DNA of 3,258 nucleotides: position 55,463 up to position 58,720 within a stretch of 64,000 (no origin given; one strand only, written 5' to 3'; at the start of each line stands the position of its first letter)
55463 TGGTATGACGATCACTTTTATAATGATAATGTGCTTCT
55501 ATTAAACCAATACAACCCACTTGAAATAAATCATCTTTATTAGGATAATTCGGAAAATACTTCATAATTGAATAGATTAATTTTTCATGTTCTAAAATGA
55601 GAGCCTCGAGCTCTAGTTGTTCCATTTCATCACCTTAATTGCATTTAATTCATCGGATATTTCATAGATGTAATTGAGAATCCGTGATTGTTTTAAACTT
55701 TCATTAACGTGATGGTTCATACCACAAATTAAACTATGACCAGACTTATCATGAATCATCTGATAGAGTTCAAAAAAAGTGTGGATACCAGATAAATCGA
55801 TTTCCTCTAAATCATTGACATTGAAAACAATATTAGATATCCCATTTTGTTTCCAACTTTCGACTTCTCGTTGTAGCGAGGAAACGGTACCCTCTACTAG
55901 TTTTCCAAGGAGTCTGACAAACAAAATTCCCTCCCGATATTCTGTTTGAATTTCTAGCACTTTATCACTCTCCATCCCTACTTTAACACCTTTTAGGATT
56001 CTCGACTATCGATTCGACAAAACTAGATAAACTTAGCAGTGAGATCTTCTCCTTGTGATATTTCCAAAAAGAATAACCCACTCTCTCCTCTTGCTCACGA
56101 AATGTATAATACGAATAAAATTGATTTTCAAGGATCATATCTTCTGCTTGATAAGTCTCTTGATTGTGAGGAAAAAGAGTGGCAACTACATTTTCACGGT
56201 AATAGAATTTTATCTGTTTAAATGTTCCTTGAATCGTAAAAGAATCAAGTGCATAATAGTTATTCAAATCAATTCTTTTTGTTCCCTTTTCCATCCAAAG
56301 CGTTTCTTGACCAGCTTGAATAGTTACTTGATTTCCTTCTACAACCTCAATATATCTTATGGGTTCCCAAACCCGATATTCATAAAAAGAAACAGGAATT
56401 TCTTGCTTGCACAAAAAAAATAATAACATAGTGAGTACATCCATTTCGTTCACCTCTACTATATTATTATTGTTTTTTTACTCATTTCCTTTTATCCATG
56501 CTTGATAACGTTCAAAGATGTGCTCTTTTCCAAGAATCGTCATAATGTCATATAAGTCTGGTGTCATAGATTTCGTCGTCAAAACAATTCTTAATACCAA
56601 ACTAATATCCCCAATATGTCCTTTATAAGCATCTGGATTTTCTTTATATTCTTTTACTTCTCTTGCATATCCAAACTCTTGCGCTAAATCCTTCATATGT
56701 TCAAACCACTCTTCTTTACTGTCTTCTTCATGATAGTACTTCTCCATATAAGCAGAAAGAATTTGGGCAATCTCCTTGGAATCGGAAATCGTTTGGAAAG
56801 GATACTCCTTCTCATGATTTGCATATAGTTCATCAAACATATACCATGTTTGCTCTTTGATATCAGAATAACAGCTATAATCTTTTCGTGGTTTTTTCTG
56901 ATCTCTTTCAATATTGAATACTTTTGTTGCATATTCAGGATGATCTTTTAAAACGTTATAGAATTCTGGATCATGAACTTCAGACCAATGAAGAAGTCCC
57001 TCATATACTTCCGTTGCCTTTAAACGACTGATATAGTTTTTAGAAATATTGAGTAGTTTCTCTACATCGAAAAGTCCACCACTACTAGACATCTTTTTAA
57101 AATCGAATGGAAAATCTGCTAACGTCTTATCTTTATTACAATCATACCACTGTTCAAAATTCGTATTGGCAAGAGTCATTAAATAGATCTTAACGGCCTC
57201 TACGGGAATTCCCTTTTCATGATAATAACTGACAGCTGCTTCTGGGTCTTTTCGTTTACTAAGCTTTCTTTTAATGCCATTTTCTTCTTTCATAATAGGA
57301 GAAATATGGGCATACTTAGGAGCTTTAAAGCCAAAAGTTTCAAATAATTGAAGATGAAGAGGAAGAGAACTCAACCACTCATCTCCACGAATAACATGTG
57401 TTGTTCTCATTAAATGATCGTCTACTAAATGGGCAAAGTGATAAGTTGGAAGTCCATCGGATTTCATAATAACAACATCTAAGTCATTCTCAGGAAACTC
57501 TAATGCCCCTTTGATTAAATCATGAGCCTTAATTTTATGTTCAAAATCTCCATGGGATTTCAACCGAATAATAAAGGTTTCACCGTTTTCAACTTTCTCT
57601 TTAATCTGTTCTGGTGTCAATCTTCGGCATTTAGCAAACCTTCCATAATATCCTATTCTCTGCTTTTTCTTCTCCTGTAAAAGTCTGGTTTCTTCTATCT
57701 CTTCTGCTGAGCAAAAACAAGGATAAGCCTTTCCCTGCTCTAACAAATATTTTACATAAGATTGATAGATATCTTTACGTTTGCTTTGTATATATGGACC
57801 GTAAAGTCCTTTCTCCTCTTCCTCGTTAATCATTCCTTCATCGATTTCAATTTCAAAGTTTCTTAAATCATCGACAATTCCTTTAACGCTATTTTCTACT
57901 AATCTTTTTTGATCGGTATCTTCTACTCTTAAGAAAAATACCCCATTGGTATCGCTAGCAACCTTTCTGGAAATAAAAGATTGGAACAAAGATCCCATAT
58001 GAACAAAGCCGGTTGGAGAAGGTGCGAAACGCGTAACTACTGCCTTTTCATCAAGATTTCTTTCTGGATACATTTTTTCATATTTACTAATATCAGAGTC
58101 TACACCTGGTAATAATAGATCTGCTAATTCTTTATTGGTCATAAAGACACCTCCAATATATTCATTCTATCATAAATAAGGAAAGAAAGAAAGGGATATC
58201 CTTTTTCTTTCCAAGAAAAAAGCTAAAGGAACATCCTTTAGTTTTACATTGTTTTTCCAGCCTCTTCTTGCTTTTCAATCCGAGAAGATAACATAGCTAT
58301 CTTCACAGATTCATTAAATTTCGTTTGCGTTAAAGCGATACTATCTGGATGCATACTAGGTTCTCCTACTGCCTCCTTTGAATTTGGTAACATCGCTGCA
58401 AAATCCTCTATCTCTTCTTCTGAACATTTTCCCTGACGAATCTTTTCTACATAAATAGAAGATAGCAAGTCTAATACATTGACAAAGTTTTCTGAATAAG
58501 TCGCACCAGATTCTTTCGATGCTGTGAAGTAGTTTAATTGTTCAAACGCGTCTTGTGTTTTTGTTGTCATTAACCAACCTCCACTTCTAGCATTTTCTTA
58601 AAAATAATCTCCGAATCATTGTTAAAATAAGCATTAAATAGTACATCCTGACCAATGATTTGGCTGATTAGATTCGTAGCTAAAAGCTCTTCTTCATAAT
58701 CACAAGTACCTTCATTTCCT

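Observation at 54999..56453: spoIIAA-sigF module with no spoIIAB anti-sigma kinase; dacF displaced downstream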

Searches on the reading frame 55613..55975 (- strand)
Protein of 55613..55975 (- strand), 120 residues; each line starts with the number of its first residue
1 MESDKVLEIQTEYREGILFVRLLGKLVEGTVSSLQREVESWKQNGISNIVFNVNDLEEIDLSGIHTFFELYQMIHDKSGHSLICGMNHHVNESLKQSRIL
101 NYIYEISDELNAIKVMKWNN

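Call 3: search_protein_families(library=pfam, proteins=[window:55613-55975:-], max_evalue=1)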
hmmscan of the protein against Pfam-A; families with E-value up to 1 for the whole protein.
window:55613-55975:- (120 aa): 3 families
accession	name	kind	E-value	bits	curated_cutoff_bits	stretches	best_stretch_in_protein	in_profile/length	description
PF01740.26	STAS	-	7.7e-16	58.2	22.6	1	9-110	2-103/106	STAS domain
PF13466.11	STAS_2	-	0.0071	16.9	29.2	1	24-97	5-77/80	STAS domain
PF20839.3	DUF5382_C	-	0.093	13.5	25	1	63-117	19-72/118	Family of unknown function (DUF5382) C-terminal domain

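Call 4: search_protein_families(library=ncbifam, proteins=[window:55613-55975:-], max_evalue=1)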
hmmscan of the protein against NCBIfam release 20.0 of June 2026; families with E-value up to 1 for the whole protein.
window:55613-55975:- (120 aa): 6 families
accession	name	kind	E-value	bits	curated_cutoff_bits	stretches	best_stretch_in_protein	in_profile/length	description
TIGR00377.1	ant_ant_sig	superfamily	1.4e-11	44.3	53.45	1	7-103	3-100/108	anti-sigma factor antagonist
TIGR02886.1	spore_II_AA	equivalog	1.6e-10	40.9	114.75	1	10-112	2-105/106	anti-sigma F factor antagonist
NF008660.1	PRK11660.1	equivalog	0.00063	18.2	614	1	6-104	454-550/572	C4-dicarboxylic acid transporter DauA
TIGR00815.1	sulP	subfamily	0.0011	17.6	380.45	1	39-101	489-551/565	sulfate permease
NF052652.1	YtvA_fam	equivalog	0.024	14.2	250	1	14-96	142-225/243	YtvA family blue-light photoreceptor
NF033618.0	mlaB_1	equivalog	0.041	14.3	90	1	21-91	13-80/94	lipid asymmetry maintenance protein MlaB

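Call 33: search_solved_structures(query=window:55613-55957:-, max_evalue=1, show_alignments=4)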
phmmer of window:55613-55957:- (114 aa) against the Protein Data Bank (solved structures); distinct sequences matched with E-value up to 1: 8.
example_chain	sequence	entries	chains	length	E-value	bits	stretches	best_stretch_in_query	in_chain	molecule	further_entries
1auz_A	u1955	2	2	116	4.6e-08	36.5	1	3-97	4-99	SPOIIAA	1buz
1tid_B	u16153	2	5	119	1.1e-07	35.3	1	2-108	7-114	Anti-sigma F factor antagonist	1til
1th8_B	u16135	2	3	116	1.4e-07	35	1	2-108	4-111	Anti-sigma F factor antagonist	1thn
3osm_A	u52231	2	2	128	0.046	17.2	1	12-50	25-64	serine/threonine-protein kinase KCC4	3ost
3mgl_A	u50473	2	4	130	0.06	16.8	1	44-98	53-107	Sulfate permease family protein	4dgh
5y9h_A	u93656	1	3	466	0.075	16.5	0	26-57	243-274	SafD,Putative outer membrane protein,Putative outer membrane protein,Putative outer membra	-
1wyn_A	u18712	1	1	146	0.34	14.4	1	4-66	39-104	Calponin-2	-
1lgy_A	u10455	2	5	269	0.57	13.6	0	28-57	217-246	TRIACYLGLYCEROL LIPASE | LIPASE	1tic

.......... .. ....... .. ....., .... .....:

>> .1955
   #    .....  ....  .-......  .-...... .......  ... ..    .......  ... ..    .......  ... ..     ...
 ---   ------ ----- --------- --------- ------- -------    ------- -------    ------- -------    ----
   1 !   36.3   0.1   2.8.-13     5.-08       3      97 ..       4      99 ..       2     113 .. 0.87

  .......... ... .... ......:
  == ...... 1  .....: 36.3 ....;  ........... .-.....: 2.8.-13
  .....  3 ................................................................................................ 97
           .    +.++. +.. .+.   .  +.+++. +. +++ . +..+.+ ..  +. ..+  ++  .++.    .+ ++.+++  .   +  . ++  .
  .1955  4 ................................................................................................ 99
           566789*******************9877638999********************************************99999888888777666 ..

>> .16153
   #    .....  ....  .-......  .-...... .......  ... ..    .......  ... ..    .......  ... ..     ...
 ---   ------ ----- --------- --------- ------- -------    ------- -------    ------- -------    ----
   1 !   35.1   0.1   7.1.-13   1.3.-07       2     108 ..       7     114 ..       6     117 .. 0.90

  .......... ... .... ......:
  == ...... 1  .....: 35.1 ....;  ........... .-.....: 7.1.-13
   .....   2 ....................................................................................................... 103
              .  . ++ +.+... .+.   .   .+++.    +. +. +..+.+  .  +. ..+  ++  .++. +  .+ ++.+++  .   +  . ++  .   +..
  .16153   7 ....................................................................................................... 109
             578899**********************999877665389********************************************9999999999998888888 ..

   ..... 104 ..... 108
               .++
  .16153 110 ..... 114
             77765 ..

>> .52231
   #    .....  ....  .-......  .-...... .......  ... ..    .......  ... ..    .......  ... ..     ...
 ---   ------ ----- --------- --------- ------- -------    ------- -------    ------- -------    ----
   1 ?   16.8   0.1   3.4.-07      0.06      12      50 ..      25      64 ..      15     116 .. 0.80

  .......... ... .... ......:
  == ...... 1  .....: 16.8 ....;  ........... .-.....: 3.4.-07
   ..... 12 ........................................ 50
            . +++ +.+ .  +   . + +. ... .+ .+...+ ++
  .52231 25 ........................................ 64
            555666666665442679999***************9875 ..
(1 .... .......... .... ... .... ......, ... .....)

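Call 77: search_protein_representatives(protein=window:55613-55960:-)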
Query: 115 residues. Proteins with E-value up to 0.001 (for the whole library): 261; up to 1e-10: 58; up to 1e-30: 1. The best 150 are listed.
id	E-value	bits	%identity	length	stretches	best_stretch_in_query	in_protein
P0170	9.3e-62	222.2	90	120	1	1-115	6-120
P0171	9.1e-27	109.6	51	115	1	1-112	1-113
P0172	1.3e-24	102.7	46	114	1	1-113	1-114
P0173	7.0e-24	100.3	50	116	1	1-113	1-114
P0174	2.0e-23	98.8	49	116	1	1-110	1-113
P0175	6.0e-22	94.1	48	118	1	1-112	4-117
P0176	1.4e-21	92.9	44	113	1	3-110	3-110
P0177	3.1e-20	88.5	44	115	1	1-111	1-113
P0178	3.4e-20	88.4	44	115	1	1-110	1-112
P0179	8.5e-20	87.1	44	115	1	1-112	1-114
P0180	2.7e-19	85.5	44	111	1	1-108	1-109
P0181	6.4e-19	84.3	43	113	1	1-112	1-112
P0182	5.1e-18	81.4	39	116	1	2-109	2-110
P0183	5.9e-18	81.2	43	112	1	1-112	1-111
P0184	9.8e-17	77.3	40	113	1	1-111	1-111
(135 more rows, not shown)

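Call 79: predict_structure(alignment_id=A5)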
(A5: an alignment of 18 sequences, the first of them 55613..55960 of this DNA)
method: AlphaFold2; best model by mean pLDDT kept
length: 115 residues; sequences in the alignment: 18
mean_pLDDT: 92.6   pTM: 0.87
mean pLDDT of the five models: 92.6, 91.9, 91.2, 91.1, 90.9
residues with pLDDT >= 90: 93; 70-90: 19; 50-70: 3; < 50: 0
segments of 3 or more residues with pLDDT < 50: none
pLDDT, mean of each block of 10 residues (from residue 1): 94 96 97 87 95 97 95 92 93 95 90 68
secondary structure, 60 per line:
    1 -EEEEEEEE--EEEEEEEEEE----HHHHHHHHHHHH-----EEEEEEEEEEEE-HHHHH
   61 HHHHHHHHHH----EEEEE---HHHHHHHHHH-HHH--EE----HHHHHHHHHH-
elements in order: E2-9 E12-21 H26-37 E43-54 H56-70 E75-79 H83-92 H105-114

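Call 81: fold_search(model_id=the predicted structure, library=pdb)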
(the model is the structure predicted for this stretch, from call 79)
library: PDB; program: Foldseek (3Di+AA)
matches with E <= 10: 1255; with E <= 0.001: 47
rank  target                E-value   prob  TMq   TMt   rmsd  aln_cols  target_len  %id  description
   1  1thn_B                2.2e-11  1.00  0.91  0.92   1.2       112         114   28  Crystal Structures of the ADP and ATP bound forms of the Bacillus Anti-sigma factor SpoIIAB in complex with the Anti-a (released 2004-06-15)
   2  1th8_B                1.6e-10  1.00  0.91  0.91   1.4       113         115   27  Crystal Structures of the ADP and ATP bound forms of the Bacillus Anti-sigma factor SpoIIAB in complex with the Anti-a (released 2004-06-15)
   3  1tid_B                6.6e-10  1.00  0.91  0.88   1.2       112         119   28  Crystal Structures of the ADP and ATP bound forms of the Bacillus Anti-sigma factor SpoIIAB in complex with the Anti-a (released 2004-06-15)
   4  1til_B                1.4e-09  1.00  0.89  0.88   1.2       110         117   28  Crystal Structures of the ADP and ATP bound forms of the Bacillus Anti-sigma factor SpoIIAB in complex with the Anti-a (released 2004-06-15)
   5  1tid_D                1.8e-09  1.00  0.91  0.89   1.2       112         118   28  Crystal Structures of the ADP and ATP bound forms of the Bacillus Anti-sigma factor SpoIIAB in complex with the Anti-a (released 2004-06-15)
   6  4hyl_B                9.4e-08  1.00  0.80  0.80   2.0       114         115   13  The crystal structure of an anti-sigma-factor antagonist from Haliangium ochraceum DSM 14365 (released 2012-11-28)
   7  6m36_H                5.9e-07  1.00  0.78  0.88   1.8       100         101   12  The crystal structure of B. subtilis RsbV/RsbW complex in the monoclinic crystal form (released 2020-07-15)
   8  1vc1_A                7.6e-07  1.00  0.82  0.86   1.7       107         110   12  Crystal structure of the TM1442 protein from Thermotoga maritima, a homolog of the Bacillus subtilis general stress re (released 2004-09-28)
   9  6m36_B                8.1e-07  1.00  0.79  0.89   1.8       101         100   12  The crystal structure of B. subtilis RsbV/RsbW complex in the monoclinic crystal form (released 2020-07-15)
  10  4hyl_A                1.4e-06  1.00  0.80  0.81   2.3       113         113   14  The crystal structure of an anti-sigma-factor antagonist from Haliangium ochraceum DSM 14365 (released 2012-11-28)
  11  1h4z                  1.4e-06  1.00  0.78  0.81   2.3       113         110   16  Structure of the Anti-Sigma Factor Antagonist SpoIIAA in its Unphosphorylated Form (released 2001-07-06)
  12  6m36_D                4.2e-06  1.00  0.77  0.88   1.9       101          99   13  The crystal structure of B. subtilis RsbV/RsbW complex in the monoclinic crystal form (released 2020-07-15)
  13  4xs5_A                4.2e-06  1.00  0.82  0.79   2.2       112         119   15  Crystal structure of Sulfate transporter/antisigma-factor antagonist STAS from Dyadobacter fermentans DSM 18053 (released 2015-02-11)
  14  1h4x_A                6.6e-06  1.00  0.75  0.77   2.8       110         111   16  Structure of the Bacillus Cell Fate Determinant SpoIIAA in the Phosphorylated Form (released 2001-07-06)
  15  4qtp_A                7.0e-06  1.00  0.86  0.85   1.8       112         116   11  Crystal Structure of an Anti-sigma Factor Antagonist from Mycobacterium paratuberculosis (released 2014-07-16)
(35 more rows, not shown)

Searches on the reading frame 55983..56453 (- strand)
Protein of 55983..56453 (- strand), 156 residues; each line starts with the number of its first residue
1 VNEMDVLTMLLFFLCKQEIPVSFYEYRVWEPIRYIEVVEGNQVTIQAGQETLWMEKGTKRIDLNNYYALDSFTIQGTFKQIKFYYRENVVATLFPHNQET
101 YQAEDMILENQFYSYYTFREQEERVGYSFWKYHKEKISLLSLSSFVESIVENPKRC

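Call 3: search_protein_families(library=pfam, proteins=[window:55983-56453:-], max_evalue=1)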
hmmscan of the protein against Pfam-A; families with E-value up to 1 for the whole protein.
window:55983-56453:- (156 aa): 1 family
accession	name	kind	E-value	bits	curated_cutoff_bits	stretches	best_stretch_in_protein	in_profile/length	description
PF20943.3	DUF4785_3rd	-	0.16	12.5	24.5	1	35-64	37-66/106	Domain of unknown function (DUF4785) C-terminal domain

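Call 4: search_protein_families(library=ncbifam, proteins=[window:55983-56453:-], max_evalue=1)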
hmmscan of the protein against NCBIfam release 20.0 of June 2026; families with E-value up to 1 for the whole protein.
window:55983-56453:- (156 aa): 0 families

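Call 32: search_solved_structures(query=A2, max_evalue=10)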
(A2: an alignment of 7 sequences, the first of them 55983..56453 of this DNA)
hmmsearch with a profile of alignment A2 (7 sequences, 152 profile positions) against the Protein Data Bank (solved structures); distinct sequences matched with E-value up to 10: 8.
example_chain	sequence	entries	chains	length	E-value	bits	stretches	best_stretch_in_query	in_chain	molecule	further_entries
9q9v_B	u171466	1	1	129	0.092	15.9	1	70-107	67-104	BB0238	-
8p32_D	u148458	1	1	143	0.12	15.5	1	70-108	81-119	BB0238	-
8p33_D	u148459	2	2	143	0.13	15.4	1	70-107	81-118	BB0238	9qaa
4zk4_A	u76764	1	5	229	0.64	13.1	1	61-113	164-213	soluble acetylcholine receptor, neuronal acetylcholine receptor subunit alpha-3 chimera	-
5syo_A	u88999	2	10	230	0.65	13.1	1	61-113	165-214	Soluble acetylcholine receptor, Neuronal acetylcholine receptor subunit alpha-3 chimera | Soluble acetylcholine receptor,Neuronal acetylcholine receptor subunit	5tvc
6z1p_Bx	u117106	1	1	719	0.78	12.8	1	25-87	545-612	mS31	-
5ke4_A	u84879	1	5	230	0.82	12.8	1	61-108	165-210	Soluble acetylcholine receptor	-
2jjq_A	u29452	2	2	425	2.4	11.3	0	59-142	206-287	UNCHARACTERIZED RNA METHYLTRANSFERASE PYRAB10780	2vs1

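Call 41: find_homologous_proteins(query=A2, max_evalue=0.001)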
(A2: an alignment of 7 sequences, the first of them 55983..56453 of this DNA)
Query A2 (7 sequences) (156 aa, profile of the alignment): 31 proteins with E <= 0.001 among 2435 candidates.
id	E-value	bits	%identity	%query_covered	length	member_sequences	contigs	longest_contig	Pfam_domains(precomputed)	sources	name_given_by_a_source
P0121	6.2e-58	213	29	32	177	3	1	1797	-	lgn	-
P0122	7.1e-56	206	26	40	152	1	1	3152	-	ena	-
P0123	8.2e-56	206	56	12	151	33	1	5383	-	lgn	-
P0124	9.1e-56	206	33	37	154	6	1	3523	-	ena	-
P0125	3.0e-51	191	33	36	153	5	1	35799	-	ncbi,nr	ncbi:MAG: hypothetical protein HFI87_04790 [Bacilli bacterium]|nr:hypothetical protein [Bacilli bact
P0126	1.3e-49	186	50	12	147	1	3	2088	-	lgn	-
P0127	4.9e-49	184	33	36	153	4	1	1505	-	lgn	-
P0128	2.1e-48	182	30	37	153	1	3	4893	-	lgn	-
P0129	3.4e-48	181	28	58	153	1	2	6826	-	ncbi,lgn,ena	-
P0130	1.2e-47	180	33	36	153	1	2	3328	-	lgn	-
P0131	1.8e-47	179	30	36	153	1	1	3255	-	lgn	-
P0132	2.4e-47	179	28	33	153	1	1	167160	-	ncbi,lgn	-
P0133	3.1e-47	178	31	36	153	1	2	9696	-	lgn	-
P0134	1.8e-46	176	33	36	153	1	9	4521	-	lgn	-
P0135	2.6e-46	175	31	36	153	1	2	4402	-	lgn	-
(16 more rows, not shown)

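Call 46: predict_structure(alignment_id=A3)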
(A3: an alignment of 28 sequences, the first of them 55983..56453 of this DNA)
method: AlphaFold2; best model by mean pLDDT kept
length: 156 residues; sequences in the alignment: 28
mean_pLDDT: 89.2   pTM: 0.72
mean pLDDT of the five models: 89.2, 89.1, 88.5, 87.2, 82.9
residues with pLDDT >= 90: 108; 70-90: 41; 50-70: 3; < 50: 4
segments of 3 or more residues with pLDDT < 50: 153-156
pLDDT, mean of each block of 10 residues (from residue 1): 78 83 93 96 93 94 94 96 96 94 94 90 91 90 82 44
secondary structure, 60 per line:
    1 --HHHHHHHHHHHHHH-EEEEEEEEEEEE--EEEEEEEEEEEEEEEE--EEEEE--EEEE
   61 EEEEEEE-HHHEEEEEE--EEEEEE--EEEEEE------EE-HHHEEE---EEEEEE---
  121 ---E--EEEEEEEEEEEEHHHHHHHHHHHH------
elements in order: H3-16 E18-29 E32-47 E50-54 E57-67 E72-77 E80-85 E88-93 E106-108 E112-117 E127-138 H139-150

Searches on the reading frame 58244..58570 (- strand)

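Call 3: search_protein_families(library=pfam, proteins=[window:58244-58570:-], max_evalue=1)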
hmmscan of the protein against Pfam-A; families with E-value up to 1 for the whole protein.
window:58244-58570:- (108 aa): 1 family
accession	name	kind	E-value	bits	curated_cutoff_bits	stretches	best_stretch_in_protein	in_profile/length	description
PF14070.11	YjfB_motility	-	0.0032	17.9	27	1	77-108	5-36/57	Putative motility protein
